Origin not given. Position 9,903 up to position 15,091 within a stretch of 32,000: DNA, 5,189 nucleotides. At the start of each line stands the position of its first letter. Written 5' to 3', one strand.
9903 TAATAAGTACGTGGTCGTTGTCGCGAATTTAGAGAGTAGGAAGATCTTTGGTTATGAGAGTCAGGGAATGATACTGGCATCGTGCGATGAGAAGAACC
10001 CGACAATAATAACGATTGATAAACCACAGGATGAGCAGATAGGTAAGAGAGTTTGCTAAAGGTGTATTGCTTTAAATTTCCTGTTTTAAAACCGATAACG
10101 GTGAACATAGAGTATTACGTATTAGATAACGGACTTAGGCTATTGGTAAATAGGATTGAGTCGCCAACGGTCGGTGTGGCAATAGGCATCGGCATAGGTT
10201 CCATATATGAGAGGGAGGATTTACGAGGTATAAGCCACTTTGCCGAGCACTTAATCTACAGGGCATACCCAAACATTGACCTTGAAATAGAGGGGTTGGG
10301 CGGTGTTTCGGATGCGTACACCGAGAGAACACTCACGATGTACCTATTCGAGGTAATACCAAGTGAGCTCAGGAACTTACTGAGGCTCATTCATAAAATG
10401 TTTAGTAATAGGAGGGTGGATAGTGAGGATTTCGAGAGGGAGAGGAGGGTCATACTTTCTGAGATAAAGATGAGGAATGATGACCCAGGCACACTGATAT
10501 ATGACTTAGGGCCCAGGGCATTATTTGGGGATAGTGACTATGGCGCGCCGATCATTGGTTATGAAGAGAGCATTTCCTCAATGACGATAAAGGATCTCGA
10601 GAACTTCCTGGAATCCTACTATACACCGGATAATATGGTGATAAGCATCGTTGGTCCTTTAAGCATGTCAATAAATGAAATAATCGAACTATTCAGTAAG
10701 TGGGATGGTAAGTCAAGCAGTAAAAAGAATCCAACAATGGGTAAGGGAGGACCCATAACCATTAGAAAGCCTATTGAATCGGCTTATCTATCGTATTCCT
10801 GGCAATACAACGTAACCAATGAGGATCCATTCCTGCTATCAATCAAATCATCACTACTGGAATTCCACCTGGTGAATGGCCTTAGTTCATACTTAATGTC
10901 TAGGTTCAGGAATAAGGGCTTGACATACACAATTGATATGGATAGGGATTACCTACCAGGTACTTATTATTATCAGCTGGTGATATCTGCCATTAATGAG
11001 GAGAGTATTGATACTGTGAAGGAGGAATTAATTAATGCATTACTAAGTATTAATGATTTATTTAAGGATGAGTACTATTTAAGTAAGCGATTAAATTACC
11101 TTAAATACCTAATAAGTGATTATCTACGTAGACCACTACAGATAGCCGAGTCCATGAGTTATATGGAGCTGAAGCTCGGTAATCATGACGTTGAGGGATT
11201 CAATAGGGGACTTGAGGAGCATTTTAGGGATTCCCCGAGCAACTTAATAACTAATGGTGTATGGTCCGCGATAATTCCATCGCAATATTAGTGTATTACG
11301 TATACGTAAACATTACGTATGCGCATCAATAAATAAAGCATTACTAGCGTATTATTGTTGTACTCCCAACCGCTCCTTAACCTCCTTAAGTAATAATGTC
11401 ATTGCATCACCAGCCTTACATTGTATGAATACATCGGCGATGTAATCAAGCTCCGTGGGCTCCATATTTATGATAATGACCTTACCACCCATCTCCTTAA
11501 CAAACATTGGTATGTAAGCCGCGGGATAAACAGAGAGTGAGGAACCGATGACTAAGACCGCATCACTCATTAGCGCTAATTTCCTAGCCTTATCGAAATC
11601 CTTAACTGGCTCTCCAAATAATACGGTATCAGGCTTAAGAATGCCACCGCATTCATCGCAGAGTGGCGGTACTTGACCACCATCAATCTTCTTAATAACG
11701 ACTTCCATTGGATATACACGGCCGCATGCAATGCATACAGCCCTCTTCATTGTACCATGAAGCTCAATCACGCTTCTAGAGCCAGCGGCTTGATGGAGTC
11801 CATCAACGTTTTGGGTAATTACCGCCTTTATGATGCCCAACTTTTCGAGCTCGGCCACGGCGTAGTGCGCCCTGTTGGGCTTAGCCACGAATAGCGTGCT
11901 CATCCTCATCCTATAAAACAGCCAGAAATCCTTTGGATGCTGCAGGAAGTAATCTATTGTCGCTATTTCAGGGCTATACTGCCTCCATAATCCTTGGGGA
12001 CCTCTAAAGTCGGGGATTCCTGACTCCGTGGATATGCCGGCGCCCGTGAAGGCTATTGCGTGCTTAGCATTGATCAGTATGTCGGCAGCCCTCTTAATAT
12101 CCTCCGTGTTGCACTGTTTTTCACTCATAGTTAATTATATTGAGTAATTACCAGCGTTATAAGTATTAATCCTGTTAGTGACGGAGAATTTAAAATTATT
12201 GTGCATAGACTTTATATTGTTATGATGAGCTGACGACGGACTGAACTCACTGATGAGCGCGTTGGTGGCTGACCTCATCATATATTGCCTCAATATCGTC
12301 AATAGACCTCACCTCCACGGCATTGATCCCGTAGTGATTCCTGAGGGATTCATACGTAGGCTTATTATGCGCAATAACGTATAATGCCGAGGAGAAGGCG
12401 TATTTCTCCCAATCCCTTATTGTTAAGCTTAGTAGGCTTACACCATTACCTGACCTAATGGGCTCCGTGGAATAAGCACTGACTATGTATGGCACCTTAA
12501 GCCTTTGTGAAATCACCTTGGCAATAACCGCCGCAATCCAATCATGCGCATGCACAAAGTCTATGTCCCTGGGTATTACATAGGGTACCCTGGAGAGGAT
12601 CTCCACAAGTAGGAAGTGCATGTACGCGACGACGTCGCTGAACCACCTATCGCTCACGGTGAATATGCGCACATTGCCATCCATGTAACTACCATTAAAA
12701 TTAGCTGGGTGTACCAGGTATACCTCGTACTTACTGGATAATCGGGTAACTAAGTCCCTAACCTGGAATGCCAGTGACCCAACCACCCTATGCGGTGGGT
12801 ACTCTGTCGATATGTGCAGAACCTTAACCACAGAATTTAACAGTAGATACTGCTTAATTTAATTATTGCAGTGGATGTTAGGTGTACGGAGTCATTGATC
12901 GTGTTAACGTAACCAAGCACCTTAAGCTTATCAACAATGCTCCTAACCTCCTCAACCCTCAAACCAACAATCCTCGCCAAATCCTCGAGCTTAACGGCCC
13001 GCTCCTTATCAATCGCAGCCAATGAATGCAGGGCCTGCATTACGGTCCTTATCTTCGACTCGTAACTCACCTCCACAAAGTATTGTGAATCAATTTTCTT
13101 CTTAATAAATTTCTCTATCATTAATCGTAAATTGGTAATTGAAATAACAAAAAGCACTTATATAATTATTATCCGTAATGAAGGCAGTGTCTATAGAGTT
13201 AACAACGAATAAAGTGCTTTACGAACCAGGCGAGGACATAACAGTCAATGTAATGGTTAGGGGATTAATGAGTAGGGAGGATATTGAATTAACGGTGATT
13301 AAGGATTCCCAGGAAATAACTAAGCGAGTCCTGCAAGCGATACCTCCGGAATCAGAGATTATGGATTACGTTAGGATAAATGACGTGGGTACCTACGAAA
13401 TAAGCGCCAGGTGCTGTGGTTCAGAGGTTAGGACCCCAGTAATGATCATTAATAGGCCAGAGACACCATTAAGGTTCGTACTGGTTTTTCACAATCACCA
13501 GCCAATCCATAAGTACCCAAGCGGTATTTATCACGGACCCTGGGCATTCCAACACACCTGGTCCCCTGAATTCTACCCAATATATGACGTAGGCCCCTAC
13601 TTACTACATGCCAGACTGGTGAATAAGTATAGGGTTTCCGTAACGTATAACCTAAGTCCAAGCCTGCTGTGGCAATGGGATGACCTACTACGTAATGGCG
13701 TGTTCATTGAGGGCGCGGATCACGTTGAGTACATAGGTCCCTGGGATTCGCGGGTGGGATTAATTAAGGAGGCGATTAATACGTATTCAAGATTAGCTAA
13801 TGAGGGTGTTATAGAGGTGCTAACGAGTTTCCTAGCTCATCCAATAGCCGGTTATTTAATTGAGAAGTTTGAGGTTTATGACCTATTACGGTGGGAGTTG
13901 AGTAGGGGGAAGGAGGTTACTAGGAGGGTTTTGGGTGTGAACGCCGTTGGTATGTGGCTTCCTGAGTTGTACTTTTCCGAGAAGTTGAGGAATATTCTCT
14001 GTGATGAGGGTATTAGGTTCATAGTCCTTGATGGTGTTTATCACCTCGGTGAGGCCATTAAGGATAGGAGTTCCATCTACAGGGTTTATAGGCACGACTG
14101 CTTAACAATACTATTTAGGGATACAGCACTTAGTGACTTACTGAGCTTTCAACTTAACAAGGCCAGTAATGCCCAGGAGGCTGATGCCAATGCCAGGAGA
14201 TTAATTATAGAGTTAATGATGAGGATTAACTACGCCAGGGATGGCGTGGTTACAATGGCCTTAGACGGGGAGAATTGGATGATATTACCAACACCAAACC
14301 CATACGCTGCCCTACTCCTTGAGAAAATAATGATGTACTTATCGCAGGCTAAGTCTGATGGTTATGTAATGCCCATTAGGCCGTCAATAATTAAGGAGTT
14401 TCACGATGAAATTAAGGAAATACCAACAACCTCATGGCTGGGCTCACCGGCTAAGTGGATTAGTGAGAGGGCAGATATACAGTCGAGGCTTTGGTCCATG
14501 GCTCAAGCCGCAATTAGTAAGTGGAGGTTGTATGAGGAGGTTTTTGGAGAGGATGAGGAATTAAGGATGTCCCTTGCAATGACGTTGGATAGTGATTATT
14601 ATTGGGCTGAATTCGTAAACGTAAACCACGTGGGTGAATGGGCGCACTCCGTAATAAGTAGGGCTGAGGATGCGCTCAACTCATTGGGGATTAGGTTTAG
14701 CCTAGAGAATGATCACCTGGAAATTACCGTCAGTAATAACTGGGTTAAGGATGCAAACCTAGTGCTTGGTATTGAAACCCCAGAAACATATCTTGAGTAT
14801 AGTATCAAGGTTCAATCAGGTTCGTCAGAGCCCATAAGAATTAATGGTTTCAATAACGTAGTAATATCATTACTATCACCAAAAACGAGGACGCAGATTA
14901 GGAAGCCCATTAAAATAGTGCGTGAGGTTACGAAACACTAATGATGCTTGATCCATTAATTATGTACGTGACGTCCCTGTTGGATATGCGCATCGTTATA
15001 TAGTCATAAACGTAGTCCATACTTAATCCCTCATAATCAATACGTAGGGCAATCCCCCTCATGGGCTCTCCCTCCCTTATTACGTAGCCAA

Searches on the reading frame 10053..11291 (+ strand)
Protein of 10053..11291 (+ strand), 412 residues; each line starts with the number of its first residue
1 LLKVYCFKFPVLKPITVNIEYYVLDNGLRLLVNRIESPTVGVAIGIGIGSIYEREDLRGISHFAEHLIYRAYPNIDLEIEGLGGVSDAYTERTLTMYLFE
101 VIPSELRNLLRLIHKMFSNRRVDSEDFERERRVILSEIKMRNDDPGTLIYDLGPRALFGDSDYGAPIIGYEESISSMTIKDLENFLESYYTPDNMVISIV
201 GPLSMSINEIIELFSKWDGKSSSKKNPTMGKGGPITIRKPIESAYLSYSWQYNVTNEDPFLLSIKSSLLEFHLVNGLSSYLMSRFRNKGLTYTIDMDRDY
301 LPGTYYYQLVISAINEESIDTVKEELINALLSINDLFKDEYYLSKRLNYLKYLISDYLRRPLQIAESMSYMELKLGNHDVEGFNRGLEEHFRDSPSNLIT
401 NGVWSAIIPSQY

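Call 103: search_protein_families(library=pfam, proteins=[window:10053-11291:+], max_evalue=0.00001)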
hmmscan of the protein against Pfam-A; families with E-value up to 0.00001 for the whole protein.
window:10053-11291:+ (412 aa): 2 families
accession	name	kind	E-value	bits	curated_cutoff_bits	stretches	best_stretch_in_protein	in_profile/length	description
PF00675.25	Peptidase_M16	-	8.6e-20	71.6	22.3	1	36-168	9-146/149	Insulinase (Peptidase family M16)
PF05193.26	Peptidase_M16_C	-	5.2e-14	53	23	1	176-332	1-163/181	Peptidase M16 inactive domain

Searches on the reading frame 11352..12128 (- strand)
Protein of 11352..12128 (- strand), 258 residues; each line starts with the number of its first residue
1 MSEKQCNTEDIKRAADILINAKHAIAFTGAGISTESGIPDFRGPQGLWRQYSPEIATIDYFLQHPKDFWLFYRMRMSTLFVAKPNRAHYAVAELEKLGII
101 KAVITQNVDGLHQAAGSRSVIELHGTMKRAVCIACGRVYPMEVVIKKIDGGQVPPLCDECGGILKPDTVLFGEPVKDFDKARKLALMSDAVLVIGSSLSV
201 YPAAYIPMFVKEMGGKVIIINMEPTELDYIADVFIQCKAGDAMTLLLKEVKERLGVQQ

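Call 103: search_protein_families(library=pfam, proteins=[window:11352-12128:-], max_evalue=0.00001)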
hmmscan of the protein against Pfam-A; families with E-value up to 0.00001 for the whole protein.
window:11352-12128:- (258 aa): 1 family
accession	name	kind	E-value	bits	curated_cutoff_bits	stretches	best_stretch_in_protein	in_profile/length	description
PF02146.23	SIR2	-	1.2e-49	169.2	24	1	29-202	1-180/180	Sir2 family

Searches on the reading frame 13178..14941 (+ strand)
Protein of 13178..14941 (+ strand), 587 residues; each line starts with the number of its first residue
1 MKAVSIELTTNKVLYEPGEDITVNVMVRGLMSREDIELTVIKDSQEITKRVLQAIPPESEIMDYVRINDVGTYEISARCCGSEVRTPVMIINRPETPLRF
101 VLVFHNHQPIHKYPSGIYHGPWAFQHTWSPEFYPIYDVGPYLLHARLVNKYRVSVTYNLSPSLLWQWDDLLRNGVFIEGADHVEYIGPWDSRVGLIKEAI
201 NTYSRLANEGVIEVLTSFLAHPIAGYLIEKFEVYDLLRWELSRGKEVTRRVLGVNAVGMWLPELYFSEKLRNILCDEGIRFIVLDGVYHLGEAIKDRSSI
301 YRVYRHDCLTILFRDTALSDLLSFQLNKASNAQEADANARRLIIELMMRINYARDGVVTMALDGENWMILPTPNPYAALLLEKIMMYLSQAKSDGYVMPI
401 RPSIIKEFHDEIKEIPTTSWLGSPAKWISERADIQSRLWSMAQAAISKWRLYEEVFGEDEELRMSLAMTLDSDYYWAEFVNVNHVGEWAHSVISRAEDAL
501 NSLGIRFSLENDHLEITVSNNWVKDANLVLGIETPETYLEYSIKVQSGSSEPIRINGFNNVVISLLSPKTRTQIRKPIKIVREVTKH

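Call 103: search_protein_families(library=pfam, proteins=[window:13178-14941:+], max_evalue=0.00001)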
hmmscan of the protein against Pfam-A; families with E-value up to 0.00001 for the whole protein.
window:13178-14941:+ (587 aa): 1 family
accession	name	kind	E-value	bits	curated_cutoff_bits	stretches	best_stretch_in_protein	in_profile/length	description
PF03065.20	Glyco_hydro_57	-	5.1e-30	105.2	21.2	1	101-392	1-268/291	Glycosyl hydrolase family 57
